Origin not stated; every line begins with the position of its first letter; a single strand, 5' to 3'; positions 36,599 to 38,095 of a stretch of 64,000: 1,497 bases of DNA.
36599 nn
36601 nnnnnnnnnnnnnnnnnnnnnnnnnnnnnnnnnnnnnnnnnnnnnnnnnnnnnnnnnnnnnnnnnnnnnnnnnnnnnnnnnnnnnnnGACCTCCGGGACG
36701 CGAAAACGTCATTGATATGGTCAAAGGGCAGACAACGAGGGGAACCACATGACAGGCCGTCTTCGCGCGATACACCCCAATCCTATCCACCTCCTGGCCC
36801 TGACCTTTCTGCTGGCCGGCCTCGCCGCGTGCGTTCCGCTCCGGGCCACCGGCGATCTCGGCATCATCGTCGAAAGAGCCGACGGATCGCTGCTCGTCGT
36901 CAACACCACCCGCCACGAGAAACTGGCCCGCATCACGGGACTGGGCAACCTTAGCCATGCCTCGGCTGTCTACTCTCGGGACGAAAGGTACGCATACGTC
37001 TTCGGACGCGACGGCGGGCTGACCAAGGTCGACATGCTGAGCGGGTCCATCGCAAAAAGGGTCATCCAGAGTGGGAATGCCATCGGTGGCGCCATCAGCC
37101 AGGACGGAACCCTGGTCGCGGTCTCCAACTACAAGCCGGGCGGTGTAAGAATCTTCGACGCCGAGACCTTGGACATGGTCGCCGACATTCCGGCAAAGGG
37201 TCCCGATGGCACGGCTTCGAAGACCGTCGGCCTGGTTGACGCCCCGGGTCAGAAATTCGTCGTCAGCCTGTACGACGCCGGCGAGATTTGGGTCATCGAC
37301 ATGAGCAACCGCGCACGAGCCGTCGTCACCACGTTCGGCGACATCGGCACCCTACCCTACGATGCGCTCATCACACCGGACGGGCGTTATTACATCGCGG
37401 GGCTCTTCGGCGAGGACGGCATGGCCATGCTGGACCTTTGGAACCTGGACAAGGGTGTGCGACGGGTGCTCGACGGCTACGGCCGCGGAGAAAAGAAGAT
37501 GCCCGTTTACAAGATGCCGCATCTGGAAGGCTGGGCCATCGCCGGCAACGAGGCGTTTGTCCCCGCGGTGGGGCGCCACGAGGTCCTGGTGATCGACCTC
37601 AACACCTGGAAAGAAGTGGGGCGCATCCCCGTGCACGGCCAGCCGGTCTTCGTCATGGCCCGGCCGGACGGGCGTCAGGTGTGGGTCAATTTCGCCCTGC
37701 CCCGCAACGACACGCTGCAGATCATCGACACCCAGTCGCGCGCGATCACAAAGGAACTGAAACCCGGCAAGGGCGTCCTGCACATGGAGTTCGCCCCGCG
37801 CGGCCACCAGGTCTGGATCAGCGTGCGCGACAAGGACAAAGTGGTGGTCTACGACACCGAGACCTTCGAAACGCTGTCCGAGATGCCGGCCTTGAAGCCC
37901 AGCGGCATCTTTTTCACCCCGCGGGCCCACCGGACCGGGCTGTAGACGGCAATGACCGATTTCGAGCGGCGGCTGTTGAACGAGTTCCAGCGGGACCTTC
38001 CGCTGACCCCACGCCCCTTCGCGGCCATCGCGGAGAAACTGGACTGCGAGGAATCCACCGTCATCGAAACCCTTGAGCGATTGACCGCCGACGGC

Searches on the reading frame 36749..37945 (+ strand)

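Call 52: search_protein_families(library=pfam, proteins=[window:36749-37945:+], max_evalue=0.001)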
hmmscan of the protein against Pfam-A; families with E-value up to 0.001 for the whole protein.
window:36749-37945:+ (398 aa): 3 families
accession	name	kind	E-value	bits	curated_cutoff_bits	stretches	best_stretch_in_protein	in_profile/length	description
PF02239.22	Cytochrom_D1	-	1.6e-114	382.7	25.5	1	34-391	3-366/368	Cytochrome D1 heme domain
PF25174.1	Beta-prop_THOC3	-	1.2e-09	38.1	305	1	267-381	59-169/272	THOC3 beta-propeller domain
PF21783.3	YNCE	-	7.4e-06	26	27.1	0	276-345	49-116/339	YNCE-like beta-propeller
